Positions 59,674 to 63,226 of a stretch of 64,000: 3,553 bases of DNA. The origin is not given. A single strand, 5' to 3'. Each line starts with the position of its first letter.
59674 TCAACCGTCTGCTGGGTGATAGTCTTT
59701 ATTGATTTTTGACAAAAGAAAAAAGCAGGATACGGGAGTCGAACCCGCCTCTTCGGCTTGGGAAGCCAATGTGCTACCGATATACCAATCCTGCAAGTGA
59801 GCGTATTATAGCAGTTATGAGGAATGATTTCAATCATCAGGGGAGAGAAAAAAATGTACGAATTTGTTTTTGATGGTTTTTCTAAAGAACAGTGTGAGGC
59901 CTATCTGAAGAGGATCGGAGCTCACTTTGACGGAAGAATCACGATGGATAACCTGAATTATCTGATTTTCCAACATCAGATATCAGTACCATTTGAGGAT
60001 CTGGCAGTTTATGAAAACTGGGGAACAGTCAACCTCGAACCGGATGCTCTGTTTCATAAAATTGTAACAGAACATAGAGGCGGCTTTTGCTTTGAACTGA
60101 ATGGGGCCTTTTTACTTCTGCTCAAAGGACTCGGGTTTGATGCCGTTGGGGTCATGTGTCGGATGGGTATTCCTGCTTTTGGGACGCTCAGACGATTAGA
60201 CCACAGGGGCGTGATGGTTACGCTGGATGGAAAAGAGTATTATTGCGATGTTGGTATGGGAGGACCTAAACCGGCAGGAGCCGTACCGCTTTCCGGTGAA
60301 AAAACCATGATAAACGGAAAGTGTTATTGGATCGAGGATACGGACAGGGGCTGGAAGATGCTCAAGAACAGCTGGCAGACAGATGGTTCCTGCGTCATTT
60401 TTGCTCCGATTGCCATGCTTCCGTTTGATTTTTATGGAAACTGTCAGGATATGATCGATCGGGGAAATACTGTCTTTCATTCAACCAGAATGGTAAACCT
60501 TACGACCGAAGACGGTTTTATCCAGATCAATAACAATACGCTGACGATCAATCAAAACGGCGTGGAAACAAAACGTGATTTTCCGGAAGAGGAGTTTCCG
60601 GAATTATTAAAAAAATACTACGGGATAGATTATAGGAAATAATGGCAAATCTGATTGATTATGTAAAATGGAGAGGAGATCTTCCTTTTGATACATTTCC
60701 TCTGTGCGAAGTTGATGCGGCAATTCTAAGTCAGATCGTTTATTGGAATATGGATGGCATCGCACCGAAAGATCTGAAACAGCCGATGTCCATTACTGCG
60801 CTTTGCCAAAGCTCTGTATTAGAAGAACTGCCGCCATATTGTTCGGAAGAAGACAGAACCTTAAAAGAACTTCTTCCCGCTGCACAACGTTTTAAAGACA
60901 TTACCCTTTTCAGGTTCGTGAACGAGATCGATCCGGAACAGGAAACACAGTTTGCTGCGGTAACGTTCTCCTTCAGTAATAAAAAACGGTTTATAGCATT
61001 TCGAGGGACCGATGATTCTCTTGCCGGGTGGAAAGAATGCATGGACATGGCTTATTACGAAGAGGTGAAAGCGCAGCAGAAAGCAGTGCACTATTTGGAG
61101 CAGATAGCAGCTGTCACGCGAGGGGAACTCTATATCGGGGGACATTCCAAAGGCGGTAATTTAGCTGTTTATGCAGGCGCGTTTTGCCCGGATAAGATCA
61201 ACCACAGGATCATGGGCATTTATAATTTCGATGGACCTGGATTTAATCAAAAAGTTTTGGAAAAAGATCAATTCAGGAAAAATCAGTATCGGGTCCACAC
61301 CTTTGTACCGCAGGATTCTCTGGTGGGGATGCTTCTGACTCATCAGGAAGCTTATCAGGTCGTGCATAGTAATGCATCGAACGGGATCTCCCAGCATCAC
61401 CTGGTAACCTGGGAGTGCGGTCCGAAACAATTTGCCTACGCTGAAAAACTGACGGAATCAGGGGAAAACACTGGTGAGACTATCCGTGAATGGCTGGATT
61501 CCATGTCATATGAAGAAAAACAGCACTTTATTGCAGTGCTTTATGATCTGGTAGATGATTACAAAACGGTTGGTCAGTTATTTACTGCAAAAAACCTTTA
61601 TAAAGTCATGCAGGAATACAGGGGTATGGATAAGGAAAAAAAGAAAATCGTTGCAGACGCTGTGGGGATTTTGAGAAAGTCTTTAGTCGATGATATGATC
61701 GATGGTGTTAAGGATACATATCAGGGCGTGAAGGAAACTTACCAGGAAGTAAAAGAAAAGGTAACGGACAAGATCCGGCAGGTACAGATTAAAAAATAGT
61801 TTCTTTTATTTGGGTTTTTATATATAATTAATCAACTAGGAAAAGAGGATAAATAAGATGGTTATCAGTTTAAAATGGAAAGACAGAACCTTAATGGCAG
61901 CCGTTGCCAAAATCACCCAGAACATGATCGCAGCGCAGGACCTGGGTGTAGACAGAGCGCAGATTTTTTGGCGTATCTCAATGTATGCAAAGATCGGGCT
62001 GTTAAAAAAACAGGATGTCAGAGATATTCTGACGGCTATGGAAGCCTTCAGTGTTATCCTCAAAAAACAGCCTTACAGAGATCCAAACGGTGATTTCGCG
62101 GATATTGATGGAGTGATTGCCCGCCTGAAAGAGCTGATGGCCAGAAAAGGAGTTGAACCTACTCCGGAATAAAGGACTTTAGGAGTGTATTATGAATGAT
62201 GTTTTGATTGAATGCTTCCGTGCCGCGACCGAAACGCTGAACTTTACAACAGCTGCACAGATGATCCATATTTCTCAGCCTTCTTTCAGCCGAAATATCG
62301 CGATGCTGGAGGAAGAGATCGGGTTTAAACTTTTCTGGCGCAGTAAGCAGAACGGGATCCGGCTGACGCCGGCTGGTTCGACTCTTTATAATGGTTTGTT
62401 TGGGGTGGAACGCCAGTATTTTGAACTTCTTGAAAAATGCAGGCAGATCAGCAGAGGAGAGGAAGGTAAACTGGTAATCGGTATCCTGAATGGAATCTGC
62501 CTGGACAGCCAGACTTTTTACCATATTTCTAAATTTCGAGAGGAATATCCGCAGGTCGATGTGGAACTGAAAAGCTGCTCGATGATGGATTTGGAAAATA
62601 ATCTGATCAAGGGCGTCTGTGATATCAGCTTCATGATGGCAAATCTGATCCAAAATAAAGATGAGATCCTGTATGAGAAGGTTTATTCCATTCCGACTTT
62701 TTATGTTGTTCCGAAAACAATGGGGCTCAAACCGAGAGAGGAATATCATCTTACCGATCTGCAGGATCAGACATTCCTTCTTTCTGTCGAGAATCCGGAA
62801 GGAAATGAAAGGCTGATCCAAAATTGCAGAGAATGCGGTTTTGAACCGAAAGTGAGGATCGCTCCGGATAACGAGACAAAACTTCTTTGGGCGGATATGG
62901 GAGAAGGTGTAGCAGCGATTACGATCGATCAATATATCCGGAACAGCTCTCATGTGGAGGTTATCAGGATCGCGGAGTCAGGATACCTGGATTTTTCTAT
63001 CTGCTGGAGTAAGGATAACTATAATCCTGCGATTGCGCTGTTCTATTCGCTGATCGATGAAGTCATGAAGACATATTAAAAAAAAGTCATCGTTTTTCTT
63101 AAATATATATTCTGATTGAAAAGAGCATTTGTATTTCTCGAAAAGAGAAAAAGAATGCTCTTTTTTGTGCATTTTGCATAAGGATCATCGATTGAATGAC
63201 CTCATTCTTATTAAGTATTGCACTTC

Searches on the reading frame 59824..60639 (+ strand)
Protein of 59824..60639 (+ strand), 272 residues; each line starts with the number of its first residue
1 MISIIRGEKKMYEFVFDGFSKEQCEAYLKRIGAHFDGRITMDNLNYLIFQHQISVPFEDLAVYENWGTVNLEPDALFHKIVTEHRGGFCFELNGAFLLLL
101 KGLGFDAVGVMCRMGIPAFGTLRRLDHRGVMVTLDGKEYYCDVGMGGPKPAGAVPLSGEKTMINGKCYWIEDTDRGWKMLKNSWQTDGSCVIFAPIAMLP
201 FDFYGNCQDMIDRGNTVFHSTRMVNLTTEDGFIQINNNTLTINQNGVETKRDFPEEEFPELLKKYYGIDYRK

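Call 39: search_protein_families(library=pfam, proteins=[window:59824-60639:+], max_evalue=0.0001)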
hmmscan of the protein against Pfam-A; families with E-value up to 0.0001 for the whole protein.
window:59824-60639:+ (272 aa): 1 family
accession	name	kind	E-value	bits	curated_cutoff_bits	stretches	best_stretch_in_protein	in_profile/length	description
PF00797.23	Acetyltransf_2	-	7.1e-37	127.9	22.8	1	40-269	1-234/240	N-acetyltransferase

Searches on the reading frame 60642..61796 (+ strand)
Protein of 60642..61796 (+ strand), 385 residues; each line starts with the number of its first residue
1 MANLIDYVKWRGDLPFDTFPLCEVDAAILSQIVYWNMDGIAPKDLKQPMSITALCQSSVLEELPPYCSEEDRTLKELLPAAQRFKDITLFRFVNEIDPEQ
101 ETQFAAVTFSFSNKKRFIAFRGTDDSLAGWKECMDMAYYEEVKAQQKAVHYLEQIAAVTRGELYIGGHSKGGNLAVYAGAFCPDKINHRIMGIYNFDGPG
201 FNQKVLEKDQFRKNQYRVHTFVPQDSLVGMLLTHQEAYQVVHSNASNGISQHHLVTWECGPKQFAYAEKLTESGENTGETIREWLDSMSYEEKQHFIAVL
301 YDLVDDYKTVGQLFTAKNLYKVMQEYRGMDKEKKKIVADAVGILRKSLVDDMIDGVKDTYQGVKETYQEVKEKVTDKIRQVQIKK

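Call 39: search_protein_families(library=pfam, proteins=[window:60642-61796:+], max_evalue=0.0001)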
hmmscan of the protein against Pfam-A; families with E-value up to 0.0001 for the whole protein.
window:60642-61796:+ (385 aa): 1 family
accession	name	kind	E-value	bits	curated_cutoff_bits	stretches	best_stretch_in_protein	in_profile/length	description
PF11187.14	Mbeg1-like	-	3.7e-79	265.7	21.1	1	80-302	3-224/224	Mbeg1-like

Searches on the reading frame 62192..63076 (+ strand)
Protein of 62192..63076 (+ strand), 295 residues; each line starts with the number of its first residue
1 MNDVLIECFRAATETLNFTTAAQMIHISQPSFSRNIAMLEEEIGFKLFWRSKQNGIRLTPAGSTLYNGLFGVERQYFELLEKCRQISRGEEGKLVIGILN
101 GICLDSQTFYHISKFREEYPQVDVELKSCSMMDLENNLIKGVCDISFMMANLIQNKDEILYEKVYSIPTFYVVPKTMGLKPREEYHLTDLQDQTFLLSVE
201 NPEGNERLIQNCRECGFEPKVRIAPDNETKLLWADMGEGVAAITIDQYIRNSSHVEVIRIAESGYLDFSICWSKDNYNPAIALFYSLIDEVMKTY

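Call 39: search_protein_families(library=pfam, proteins=[window:62192-63076:+], max_evalue=0.0001)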
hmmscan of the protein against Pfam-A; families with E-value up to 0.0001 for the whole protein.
window:62192-63076:+ (295 aa): 2 families
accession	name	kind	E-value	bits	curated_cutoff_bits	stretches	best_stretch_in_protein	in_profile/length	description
PF03466.25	LysR_substrate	-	2.2e-20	73.4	28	1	88-291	2-207/209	LysR substrate binding domain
PF00126.33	HTH_1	-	8e-17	61.4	26.6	1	6-62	4-59/60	Bacterial regulatory helix-turn-helix protein, lysR family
